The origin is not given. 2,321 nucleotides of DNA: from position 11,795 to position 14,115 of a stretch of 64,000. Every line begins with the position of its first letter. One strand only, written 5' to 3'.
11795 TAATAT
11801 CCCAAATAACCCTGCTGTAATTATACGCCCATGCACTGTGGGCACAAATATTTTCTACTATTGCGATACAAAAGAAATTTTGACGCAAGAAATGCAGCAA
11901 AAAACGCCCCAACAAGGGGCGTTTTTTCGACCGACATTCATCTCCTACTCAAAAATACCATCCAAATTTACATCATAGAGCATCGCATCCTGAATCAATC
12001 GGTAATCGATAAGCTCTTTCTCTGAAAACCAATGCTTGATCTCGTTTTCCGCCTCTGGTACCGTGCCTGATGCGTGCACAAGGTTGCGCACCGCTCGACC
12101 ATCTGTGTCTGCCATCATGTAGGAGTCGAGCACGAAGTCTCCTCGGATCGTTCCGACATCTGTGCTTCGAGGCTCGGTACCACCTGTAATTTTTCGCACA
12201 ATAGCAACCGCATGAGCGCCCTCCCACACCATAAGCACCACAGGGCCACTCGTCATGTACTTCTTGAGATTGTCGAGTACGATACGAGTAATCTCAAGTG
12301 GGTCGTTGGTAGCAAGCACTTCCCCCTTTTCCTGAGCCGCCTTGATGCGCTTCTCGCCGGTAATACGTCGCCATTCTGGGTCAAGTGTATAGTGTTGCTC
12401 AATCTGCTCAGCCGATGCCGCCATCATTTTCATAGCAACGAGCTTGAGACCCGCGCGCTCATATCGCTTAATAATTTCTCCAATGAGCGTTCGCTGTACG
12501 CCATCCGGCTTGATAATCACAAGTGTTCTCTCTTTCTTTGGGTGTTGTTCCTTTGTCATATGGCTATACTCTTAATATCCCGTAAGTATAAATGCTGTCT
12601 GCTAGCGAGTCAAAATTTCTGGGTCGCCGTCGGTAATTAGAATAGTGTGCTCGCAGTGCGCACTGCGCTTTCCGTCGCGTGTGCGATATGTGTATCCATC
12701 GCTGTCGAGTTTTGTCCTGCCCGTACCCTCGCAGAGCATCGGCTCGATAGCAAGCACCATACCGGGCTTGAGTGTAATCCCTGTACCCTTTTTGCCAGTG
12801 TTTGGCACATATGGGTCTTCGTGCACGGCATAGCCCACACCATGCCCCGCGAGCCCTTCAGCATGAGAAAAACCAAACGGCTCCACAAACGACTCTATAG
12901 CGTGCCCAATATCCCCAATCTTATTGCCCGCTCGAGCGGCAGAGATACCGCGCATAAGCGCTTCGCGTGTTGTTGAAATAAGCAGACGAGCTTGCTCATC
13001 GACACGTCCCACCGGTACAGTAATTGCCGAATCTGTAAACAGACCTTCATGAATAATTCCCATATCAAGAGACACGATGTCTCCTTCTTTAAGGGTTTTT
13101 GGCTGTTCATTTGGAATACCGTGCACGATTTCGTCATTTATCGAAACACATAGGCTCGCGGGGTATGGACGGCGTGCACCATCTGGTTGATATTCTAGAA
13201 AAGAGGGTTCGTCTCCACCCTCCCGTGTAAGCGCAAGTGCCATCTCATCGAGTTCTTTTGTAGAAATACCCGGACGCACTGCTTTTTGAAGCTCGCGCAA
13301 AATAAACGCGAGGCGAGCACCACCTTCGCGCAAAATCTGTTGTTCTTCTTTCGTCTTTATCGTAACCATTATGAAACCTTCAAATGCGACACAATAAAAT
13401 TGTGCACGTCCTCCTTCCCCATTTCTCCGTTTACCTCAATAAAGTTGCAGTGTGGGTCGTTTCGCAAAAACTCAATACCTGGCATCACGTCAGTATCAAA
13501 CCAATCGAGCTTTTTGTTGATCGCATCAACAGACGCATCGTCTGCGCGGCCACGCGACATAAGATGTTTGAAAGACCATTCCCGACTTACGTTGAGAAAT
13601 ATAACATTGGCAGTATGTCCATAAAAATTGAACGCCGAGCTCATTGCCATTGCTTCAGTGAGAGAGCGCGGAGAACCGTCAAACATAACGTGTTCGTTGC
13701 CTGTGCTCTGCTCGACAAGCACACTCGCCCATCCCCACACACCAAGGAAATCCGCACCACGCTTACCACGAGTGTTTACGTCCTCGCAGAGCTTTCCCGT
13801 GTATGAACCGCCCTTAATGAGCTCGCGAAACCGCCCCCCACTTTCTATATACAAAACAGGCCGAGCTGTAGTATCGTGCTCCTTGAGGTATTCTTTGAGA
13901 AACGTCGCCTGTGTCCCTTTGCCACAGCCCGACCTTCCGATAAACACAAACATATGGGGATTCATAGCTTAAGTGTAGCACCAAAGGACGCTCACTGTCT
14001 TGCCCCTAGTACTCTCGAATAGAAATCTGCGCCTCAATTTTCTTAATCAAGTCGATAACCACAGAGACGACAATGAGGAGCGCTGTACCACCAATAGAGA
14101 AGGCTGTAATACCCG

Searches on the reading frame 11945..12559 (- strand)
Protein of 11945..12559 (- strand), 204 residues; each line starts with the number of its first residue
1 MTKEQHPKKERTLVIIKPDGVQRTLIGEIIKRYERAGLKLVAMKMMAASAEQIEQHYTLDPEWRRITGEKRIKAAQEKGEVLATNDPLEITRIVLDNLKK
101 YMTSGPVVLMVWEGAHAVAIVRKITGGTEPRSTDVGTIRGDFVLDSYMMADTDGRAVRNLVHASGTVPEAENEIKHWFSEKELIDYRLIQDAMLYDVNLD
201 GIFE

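Call 22: search_protein_families(library=pfam, proteins=[window:11945-12559:-], max_evalue=0.001)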
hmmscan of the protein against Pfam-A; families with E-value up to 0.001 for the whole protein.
window:11945-12559:- (204 aa): 1 family
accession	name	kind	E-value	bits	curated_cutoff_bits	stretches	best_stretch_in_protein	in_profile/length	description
PF00334.24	NDK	-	4.5e-40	137.1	27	2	95-182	57-134/135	Nucleoside diphosphate kinase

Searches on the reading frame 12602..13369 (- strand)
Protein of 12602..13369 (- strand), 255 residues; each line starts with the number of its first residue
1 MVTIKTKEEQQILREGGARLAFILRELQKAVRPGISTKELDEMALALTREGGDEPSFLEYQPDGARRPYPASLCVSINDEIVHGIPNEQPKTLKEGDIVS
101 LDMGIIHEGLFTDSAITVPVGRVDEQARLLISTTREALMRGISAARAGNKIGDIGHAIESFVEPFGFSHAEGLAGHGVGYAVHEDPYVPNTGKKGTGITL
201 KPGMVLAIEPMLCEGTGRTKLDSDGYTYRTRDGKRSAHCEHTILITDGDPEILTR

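Call 76: search_protein_families(library=pfam, proteins=[window:12602-13369:-], max_evalue=0.001)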
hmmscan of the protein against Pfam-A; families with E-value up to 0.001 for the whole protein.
window:12602-13369:- (255 aa): 1 family
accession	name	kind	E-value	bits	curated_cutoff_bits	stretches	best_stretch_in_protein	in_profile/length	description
PF00557.29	Peptidase_M24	-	1.1e-45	156.4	23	1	13-247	3-208/208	Metallopeptidase family M24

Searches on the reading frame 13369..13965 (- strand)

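Call 76: search_protein_families(library=pfam, proteins=[window:13369-13965:-], max_evalue=0.001)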
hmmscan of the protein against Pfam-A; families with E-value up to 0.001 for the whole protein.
window:13369-13965:- (198 aa): 2 families
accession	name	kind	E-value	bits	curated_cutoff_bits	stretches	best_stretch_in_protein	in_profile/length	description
PF00406.28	ADK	-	5.1e-11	43.4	26.8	1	9-168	2-147/151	Adenylate kinase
PF13207.12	AAA_17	-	2.5e-05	25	27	1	10-143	2-130/136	AAA domain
